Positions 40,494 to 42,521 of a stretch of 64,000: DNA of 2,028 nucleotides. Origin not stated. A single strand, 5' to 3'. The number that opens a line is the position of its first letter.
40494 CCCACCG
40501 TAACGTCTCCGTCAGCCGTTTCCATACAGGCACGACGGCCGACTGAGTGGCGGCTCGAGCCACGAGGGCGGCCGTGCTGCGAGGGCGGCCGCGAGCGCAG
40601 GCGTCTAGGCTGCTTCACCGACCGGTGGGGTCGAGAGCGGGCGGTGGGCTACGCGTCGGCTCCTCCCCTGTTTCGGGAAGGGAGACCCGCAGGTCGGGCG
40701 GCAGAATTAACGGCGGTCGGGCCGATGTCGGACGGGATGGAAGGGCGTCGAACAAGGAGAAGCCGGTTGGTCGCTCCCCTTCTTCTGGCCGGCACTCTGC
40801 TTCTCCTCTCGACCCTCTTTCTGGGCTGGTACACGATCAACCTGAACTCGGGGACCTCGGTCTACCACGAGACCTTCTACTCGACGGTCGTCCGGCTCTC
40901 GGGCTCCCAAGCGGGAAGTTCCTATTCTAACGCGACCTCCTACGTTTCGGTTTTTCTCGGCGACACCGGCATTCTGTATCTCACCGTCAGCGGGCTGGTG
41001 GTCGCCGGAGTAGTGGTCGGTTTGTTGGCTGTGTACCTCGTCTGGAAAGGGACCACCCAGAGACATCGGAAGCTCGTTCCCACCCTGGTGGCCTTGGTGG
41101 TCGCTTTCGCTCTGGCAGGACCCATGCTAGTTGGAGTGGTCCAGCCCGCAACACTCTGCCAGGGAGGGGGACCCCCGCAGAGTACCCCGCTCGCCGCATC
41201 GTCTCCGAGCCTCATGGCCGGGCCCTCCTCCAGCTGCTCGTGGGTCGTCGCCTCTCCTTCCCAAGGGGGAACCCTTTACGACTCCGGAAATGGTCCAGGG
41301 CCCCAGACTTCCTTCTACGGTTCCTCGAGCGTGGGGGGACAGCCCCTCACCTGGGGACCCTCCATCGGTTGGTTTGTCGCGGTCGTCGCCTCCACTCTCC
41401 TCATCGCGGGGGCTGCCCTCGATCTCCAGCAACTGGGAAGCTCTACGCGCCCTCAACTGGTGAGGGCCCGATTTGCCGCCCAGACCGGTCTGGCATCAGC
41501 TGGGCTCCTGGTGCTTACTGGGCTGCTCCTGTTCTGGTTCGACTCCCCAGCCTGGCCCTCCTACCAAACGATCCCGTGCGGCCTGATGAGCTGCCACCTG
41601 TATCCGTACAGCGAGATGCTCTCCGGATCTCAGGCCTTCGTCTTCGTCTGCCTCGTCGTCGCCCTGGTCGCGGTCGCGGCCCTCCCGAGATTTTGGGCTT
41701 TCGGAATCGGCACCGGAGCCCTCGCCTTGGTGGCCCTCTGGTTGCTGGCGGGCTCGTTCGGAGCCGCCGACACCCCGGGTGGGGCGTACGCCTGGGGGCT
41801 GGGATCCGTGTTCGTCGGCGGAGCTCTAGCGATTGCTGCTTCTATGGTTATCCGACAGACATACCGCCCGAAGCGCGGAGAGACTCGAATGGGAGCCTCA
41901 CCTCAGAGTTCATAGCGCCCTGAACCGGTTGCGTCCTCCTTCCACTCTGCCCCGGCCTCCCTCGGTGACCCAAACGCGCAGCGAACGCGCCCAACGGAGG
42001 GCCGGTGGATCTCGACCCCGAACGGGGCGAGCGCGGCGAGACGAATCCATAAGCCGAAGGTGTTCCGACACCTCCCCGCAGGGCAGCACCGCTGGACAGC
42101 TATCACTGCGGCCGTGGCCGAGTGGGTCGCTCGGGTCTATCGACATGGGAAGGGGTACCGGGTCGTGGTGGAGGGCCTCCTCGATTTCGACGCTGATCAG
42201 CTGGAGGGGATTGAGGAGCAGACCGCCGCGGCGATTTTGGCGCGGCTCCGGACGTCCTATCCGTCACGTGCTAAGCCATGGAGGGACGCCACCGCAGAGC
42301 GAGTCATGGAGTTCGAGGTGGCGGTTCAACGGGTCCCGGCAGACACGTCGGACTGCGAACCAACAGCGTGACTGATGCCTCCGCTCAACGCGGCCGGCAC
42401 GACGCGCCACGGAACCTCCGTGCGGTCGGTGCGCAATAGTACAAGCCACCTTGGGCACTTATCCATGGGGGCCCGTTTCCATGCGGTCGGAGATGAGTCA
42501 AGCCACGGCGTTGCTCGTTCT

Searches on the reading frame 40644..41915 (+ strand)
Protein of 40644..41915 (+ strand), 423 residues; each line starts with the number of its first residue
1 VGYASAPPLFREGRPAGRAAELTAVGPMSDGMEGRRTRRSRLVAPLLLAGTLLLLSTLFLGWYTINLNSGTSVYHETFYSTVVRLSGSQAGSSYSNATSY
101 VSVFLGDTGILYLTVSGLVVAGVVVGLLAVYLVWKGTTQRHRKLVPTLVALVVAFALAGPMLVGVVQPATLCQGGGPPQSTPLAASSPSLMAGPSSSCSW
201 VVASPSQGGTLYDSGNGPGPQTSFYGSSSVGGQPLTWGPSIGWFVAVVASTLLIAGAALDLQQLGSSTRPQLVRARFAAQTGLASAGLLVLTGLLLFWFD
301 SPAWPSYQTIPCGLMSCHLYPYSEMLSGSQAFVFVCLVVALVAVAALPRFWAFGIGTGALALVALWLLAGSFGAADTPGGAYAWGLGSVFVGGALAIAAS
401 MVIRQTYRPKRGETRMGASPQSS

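Call 3: search_protein_families(library=pfam, proteins=[window:40644-41915:+], max_evalue=0.01)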
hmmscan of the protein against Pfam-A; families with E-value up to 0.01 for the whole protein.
window:40644-41915:+ (423 aa): 0 families

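Call 5: search_protein_families(library=padloc, proteins=[window:40644-41915:+], max_evalue=0.01)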
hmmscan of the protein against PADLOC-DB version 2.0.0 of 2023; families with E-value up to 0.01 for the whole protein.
window:40644-41915:+ (423 aa): 0 families

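Call 18: find_related_loci(query=window:40767-41915:+, collection=metagenome_contigs, flank=8000)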
Query window:40767-41915:+ (382 aa) in metagenome_contigs; peptide patterns used: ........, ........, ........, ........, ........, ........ (x = any residue, [..] = any of these).
82 stretches matched a pattern, but none encodes a relative of the query by tblastn (E <= 1e-3).

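Call 38: search_protein_families(library=ncbifam, proteins=[window:40767-41915:+], max_evalue=0.1)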
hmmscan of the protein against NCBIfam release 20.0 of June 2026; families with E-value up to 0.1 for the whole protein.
window:40767-41915:+ (382 aa): 0 families

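Call 66: find_homologous_proteins(query=window:40767-41915:+, max_evalue=0.001)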
Query window:40767-41915:+ (382 aa): 3 proteins with E <= 0.001 among 8000 candidates.
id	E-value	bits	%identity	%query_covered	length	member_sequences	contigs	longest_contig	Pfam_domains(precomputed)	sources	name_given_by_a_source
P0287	9.2e-240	814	100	100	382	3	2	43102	-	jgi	-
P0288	6.0e-74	268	60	54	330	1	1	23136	-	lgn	-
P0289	6.8e-66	241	57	54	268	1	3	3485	-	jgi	jgi:hypothetical protein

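Call 68: find_encoding_contigs(protein=P0288, flank=10000, max_places=2)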
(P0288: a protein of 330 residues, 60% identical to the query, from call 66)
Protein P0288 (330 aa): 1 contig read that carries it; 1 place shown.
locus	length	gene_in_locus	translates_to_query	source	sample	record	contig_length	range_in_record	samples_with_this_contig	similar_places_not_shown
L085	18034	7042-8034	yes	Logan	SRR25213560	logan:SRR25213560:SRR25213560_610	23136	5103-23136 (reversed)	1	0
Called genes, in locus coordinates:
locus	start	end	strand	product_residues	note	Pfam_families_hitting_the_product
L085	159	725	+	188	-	-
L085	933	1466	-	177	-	-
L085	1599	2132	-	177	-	-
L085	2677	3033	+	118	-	-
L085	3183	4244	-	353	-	-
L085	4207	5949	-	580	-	PF10412:TrwB_AAD_bind (faint)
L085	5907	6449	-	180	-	-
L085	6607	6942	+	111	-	-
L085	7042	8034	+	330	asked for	-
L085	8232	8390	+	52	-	-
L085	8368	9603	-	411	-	-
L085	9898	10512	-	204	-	PF09821:AAA_assoc_C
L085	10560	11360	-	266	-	PF00005:ABC_tran, PF13304:AAA_21 (faint)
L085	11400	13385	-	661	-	PF00528:BPD_transp_1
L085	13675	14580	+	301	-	PF00149:Metallophos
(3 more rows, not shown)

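Call 69: find_encoding_contigs(protein=P0289, flank=5000, max_places=3)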
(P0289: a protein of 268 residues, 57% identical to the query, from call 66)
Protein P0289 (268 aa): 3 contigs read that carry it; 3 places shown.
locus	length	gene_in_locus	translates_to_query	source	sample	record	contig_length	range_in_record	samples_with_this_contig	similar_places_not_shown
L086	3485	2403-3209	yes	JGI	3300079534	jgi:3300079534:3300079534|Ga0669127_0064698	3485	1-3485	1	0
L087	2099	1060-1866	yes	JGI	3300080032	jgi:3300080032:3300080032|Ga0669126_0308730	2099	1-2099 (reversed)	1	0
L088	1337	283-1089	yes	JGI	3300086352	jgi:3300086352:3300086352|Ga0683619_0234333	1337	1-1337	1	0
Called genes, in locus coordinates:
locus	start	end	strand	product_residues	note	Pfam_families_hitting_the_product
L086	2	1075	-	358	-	?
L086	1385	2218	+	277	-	PF08003:Methyltransf_9, PF13489:Methyltransf_23, PF08241:Methyltransf_11, PF08242:Methyltransf_12 (weak), PF13649:Methyltransf_25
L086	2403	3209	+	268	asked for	-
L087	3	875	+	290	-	?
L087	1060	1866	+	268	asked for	-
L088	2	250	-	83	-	?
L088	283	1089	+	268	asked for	-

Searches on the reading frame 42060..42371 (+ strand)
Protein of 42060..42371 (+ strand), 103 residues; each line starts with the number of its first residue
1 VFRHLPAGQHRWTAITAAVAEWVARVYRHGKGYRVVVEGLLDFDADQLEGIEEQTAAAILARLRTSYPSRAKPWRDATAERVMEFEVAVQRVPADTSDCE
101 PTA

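Call 3: search_protein_families(library=pfam, proteins=[window:42060-42371:+], max_evalue=0.01)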
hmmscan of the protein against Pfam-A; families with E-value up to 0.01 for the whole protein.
window:42060-42371:+ (103 aa): 1 family
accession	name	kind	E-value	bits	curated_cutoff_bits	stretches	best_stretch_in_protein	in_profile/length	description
PF11716.13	MDMPI_N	-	0.0078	17.3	24.2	1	3-82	36-108/140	Mycothiol maleylpyruvate isomerase N-terminal domain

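Call 5: search_protein_families(library=padloc, proteins=[window:42060-42371:+], max_evalue=0.01)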
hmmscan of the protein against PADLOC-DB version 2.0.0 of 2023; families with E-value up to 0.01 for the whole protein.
window:42060-42371:+ (103 aa): 0 families
